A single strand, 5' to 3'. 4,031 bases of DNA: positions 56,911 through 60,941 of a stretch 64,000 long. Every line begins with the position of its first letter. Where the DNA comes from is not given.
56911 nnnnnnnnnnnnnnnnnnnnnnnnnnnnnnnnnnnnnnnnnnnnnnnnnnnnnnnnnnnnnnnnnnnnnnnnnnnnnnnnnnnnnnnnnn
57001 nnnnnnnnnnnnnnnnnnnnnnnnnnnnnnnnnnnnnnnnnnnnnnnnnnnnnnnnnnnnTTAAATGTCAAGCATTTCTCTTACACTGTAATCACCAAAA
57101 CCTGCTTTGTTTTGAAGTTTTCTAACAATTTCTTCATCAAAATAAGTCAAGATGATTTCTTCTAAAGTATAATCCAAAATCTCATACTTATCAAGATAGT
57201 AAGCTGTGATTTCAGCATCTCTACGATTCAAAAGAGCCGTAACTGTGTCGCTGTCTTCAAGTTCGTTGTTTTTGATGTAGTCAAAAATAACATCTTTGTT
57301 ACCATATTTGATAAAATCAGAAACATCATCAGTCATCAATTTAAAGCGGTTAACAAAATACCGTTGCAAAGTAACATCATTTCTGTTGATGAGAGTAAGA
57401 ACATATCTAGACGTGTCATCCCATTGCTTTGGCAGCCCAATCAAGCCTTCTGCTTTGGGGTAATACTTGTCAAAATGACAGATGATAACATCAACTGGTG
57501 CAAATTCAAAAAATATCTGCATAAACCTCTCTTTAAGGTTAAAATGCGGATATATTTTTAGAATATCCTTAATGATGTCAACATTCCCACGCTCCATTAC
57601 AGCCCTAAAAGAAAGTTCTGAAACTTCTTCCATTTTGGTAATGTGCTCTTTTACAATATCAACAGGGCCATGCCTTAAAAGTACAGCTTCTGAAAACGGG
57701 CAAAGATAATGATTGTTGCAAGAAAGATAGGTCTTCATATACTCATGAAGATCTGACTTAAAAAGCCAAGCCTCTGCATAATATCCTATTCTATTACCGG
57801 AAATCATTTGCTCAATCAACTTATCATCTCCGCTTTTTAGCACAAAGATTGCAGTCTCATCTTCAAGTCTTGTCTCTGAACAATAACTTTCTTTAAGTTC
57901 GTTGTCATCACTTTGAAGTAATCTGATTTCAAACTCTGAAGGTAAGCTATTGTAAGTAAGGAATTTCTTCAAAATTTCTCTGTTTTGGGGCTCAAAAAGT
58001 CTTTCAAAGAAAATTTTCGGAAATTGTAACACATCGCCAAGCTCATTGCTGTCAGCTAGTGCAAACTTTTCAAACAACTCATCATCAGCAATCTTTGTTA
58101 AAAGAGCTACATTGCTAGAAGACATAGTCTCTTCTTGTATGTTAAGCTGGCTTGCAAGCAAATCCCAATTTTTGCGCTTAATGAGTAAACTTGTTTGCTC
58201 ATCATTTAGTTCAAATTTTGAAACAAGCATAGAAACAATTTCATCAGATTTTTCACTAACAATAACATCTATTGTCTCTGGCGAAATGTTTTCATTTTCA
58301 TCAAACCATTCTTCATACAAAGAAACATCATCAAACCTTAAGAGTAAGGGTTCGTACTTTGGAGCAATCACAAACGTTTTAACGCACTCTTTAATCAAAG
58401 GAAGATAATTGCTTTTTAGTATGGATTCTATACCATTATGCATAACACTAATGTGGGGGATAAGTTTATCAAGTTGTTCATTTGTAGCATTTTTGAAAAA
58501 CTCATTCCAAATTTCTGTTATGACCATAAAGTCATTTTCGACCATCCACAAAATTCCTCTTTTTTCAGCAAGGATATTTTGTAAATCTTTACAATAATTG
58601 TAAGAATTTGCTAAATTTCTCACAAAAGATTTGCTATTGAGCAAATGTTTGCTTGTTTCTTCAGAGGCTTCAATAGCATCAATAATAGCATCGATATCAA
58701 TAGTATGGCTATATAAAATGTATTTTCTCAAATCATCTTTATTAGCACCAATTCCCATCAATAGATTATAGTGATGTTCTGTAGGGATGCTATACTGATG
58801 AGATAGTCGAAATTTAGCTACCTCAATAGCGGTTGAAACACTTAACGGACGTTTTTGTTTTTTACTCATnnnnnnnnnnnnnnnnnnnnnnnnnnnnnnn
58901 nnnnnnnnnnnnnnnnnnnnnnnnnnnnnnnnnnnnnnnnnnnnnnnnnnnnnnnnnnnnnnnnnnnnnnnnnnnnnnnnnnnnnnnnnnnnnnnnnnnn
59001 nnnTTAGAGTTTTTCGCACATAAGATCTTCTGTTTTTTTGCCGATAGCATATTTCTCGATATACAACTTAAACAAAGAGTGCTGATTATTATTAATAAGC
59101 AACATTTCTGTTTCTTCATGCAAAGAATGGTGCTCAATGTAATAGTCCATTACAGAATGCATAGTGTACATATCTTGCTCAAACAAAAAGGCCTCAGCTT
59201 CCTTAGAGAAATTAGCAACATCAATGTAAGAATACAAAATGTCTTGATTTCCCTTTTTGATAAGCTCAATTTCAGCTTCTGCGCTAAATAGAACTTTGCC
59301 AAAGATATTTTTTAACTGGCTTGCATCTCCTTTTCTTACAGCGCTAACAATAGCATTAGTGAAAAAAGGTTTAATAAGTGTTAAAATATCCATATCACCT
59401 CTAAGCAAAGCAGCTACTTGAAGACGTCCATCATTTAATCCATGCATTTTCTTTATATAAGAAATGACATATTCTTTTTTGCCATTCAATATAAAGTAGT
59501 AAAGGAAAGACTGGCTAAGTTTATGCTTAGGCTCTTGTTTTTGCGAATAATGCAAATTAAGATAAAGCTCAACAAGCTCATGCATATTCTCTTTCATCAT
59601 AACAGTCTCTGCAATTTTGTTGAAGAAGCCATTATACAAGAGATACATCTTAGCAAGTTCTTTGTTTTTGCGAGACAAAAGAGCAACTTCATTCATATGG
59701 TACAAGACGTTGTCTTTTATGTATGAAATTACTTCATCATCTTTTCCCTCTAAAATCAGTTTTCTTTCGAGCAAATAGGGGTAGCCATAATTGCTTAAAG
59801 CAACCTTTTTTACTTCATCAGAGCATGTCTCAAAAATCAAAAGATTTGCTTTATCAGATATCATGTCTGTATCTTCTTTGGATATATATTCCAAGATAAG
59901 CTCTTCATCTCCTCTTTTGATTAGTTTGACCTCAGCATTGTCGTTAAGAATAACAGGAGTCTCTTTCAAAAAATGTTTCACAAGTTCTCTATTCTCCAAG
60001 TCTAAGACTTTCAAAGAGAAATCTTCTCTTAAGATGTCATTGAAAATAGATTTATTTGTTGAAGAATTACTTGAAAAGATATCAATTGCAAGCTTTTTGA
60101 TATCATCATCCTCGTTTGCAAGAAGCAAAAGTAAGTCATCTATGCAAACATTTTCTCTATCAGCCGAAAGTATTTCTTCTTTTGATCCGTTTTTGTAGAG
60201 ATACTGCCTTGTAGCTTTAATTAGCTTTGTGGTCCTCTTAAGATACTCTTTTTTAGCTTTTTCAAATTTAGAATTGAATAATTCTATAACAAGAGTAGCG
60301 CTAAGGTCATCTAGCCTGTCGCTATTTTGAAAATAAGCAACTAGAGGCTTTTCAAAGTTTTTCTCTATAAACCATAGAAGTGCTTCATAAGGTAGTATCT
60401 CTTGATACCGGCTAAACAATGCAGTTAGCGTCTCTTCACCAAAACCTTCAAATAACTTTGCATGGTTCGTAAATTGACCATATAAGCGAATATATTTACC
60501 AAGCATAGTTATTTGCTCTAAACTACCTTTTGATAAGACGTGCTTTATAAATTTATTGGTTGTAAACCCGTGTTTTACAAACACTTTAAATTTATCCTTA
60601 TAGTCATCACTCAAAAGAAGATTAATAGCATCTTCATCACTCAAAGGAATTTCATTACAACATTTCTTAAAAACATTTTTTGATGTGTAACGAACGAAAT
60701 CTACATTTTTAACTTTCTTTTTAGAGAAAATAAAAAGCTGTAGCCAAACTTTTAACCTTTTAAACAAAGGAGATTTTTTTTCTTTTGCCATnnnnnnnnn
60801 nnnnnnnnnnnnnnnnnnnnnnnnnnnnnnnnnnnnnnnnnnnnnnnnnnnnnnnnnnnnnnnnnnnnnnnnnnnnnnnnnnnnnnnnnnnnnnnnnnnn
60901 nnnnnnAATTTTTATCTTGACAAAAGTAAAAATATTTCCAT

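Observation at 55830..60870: Five-gene orphan block after rplM-rpsI: two small paralogs, a 143-aa protein and two ~600-aa helical-repeat paralogs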

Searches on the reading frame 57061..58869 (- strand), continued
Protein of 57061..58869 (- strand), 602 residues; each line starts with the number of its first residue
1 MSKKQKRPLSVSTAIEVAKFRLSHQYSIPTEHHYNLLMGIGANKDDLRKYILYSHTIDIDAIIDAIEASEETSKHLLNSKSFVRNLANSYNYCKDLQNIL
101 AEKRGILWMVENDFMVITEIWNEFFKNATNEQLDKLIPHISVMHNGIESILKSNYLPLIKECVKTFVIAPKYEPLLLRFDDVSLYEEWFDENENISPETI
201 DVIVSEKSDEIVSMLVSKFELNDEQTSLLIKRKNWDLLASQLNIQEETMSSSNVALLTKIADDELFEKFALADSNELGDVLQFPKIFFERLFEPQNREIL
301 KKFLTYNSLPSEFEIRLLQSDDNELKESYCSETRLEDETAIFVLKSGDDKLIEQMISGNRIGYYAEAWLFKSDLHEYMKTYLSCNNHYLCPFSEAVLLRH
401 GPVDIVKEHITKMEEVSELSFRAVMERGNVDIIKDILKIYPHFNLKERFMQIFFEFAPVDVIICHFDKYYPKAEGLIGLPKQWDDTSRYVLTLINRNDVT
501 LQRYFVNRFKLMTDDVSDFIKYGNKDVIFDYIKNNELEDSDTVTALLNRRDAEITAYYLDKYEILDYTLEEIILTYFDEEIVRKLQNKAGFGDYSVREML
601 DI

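Call 49: find_encoding_contigs(protein=P0142, flank=8000, max_places=2)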
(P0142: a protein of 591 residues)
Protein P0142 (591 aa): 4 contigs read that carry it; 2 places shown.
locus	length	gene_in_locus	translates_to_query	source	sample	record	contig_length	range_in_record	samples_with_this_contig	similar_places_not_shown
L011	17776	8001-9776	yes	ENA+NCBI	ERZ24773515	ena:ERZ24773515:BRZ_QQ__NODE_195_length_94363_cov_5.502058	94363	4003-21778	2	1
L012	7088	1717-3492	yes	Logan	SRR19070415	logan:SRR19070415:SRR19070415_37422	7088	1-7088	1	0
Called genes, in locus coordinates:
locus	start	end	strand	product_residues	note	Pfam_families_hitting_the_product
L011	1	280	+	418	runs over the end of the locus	PF00464:SHMT, PF00155:Aminotran_1_2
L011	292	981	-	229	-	PF08713:DNA_alkylation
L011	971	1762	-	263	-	PF01182:Glucosamine_iso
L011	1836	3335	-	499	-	PF13231:PMT_2 (weak)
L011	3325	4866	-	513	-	-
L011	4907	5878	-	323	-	-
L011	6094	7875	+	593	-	-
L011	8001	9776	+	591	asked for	-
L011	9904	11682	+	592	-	-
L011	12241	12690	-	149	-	-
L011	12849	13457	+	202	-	-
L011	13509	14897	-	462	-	PF00083:Sugar_tr, PF07690:MFS_1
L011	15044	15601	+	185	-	PF00300:His_Phos_1 (faint)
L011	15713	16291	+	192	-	-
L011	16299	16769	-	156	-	PF04073:tRNA_edit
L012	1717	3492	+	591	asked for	-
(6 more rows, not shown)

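Call 57: find_encoding_contigs(protein=P0236, flank=8000, max_places=2)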
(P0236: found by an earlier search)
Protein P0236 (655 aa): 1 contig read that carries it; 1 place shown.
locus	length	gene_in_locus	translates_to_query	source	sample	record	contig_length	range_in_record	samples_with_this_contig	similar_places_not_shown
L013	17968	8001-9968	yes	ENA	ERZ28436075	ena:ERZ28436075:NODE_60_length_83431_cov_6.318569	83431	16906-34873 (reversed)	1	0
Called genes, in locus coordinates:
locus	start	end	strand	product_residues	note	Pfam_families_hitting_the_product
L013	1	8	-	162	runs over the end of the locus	-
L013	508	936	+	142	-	PF02502:LacAB_rpiB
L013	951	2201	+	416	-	PF00464:SHMT, PF00155:Aminotran_1_2 (weak), PF01212:Beta_elim_lyase (weak)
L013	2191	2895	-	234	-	PF08713:DNA_alkylation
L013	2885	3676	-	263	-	PF01182:Glucosamine_iso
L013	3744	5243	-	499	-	PF13231:PMT_2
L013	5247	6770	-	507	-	-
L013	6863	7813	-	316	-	-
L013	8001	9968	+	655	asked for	-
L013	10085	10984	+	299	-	-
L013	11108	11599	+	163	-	PF00383:dCMP_cyt_deam_1, PF14437:MafB19-deam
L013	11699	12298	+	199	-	-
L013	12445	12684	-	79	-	-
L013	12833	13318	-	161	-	PF00380:Ribosomal_S9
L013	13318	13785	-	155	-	PF00572:Ribosomal_L13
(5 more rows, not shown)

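Call 58: find_encoding_contigs(protein=P0224, flank=8000, max_places=2)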
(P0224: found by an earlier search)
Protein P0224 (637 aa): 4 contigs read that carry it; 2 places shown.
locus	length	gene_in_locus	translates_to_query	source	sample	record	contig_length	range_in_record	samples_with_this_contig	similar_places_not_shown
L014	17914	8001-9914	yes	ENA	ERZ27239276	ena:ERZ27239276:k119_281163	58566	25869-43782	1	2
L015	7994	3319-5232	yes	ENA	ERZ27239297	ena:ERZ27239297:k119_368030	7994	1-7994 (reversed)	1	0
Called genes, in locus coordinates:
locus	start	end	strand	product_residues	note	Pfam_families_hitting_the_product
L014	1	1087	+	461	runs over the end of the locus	PF00675:Peptidase_M16, PF05193:Peptidase_M16_C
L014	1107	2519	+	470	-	PF00675:Peptidase_M16, PF05193:Peptidase_M16_C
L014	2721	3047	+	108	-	PF04977:DivIC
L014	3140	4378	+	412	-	PF01551:Peptidase_M23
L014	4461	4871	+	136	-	PF04519:Bactofilin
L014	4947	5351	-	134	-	-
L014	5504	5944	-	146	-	PF02590:SPOUT_MTase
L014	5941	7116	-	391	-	PF14691:Fer4_20, PF01266:DAO (faint), PF07992:Pyr_redox_2, PF13450:NAD_binding_8 (faint), PF13738:Pyr_redox_3, PF00070:Pyr_redox (weak)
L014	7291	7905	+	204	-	-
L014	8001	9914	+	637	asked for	-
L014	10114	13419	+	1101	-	PF13116:YhdP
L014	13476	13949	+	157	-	-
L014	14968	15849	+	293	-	PF05013:FGase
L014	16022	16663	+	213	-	PF01464:SLT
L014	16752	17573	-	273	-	-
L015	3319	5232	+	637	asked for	-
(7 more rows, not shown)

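Call 59: find_encoding_contigs(protein=P0252, flank=8000, max_places=2)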
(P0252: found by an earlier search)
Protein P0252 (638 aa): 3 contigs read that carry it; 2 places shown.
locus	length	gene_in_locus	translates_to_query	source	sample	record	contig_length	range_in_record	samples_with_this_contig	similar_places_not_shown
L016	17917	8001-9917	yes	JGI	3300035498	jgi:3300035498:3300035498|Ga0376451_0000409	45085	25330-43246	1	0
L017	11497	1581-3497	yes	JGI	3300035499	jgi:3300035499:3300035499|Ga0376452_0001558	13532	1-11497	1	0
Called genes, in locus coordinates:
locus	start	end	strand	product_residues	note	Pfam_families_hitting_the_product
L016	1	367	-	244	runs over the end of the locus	PF00625:Guanylate_kin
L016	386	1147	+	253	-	PF00106:adh_short, PF01370:Epimerase (weak), PF02719:Polysacc_synt_2 (weak), PF08659:KR, PF13561:adh_short_C2, PF16363:GDP_Man_Dehyd (weak)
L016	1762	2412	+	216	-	-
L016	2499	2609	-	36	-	-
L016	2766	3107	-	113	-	PF00542:Ribosomal_L12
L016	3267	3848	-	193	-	-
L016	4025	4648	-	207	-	-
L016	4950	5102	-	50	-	-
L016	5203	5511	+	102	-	-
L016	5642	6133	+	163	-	PF08805:PilS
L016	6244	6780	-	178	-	PF02357:NusG, PF00467:KOW (weak)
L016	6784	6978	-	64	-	PF00584:SecE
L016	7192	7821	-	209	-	PF05307:Bundlin, PF08805:PilS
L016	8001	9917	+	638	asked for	-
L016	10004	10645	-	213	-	PF13441:Gly-zipper_YMGG, PF13488:Gly-zipper_Omp, PF00691:OmpA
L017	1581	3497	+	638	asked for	-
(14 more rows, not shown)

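Call 83: search_solved_structures(query=A4, max_evalue=1)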
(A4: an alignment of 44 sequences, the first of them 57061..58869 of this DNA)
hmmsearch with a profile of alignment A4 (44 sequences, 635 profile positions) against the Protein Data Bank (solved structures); distinct sequences matched with E-value up to 1: 1.
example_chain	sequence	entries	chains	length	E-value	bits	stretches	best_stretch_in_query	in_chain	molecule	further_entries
8fje_A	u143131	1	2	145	0.032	16.2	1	42-151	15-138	E8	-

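Call 89: find_related_loci(query=A1, collection=viral_contigs, flank=8000)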
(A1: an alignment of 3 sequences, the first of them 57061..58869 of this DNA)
Query A1 (602 aa) in viral_contigs; peptide patterns used: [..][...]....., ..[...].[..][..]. (x = any residue, [..] = any of these).
88 stretches matched a pattern, but none encodes a relative of the query by tblastn (E <= 1e-3).

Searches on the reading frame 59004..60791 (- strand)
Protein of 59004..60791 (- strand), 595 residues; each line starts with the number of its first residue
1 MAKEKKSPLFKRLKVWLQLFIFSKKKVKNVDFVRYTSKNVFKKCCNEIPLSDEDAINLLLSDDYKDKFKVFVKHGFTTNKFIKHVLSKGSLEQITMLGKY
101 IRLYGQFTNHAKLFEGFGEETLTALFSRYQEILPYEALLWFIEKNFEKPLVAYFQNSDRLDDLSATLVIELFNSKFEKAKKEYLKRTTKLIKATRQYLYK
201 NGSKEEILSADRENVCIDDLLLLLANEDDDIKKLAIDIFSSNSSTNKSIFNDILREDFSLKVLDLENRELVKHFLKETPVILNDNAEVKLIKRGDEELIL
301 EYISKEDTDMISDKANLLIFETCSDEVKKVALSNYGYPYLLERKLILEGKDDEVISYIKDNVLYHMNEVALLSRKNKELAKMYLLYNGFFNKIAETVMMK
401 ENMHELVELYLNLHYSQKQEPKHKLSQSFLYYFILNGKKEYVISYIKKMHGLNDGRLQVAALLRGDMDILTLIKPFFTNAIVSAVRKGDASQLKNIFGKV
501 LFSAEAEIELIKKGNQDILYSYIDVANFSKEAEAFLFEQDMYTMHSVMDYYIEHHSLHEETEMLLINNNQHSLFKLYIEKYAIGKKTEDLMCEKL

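Call 3: search_protein_families(library=pfam, proteins=[window:59004-60791:-], max_evalue=1)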
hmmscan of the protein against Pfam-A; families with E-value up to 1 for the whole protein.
window:59004-60791:- (595 aa): 1 family
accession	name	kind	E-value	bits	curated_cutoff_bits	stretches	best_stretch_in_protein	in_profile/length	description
PF23294.1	BRCT_TopB1_SLF1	-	0.2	12.2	27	1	491-560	16-85/90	TopBP1/SLF1, BRCT domain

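Call 4: search_protein_families(library=ncbifam, proteins=[window:59004-60791:-], max_evalue=1)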
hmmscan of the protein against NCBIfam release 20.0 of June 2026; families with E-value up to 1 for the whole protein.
window:59004-60791:- (595 aa): 0 families

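Call 11: find_homologous_proteins(query=window:59004-60791:-, max_evalue=0.001)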
Query window:59004-60791:- (595 aa): 4 proteins with E <= 0.001 among 8000 candidates.
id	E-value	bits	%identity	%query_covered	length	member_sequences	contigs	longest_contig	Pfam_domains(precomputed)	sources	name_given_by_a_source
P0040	0.0e+0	1248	97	100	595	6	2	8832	-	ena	-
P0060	4.6e-259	879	71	100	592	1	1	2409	-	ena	-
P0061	1.9e-36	144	27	93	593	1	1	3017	-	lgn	-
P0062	1.5e-16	79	27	69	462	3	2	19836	-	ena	-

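Call 18: search_solved_structures(query=A2, max_evalue=10)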
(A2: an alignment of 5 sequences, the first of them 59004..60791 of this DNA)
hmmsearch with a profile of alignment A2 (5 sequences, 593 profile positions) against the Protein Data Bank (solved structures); distinct sequences matched with E-value up to 10: 3.
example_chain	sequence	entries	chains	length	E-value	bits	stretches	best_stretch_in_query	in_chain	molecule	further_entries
4d4e_A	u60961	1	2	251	0.00047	22.3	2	82-178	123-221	ARMADILLO REPEAT PROTEIN ARM00016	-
5mfb_A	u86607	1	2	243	0.00079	21.5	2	82-162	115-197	YIII(Dq)4CqI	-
5mfi_A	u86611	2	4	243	0.0039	19.3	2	82-150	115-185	YIII(Dq.V2)4CqI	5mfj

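Call 23: search_protein_families(library=phrogs, proteins=[window:59004-60791:-], max_evalue=1)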
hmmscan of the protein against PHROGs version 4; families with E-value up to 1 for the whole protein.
window:59004-60791:- (595 aa): 3 families
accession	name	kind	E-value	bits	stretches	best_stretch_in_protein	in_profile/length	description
phrog_3710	-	unknown function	0.071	14.1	1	235-391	17-149/193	-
phrog_17120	-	unknown function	0.12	13.4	0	62-86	166-190/191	-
phrog_33224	-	unknown function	0.18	12.9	1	38-97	31-89/159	-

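Call 24: search_protein_families(library=padloc, proteins=[window:59004-60791:-], max_evalue=1)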
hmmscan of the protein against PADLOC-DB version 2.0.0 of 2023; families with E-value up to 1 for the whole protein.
window:59004-60791:- (595 aa): 0 families
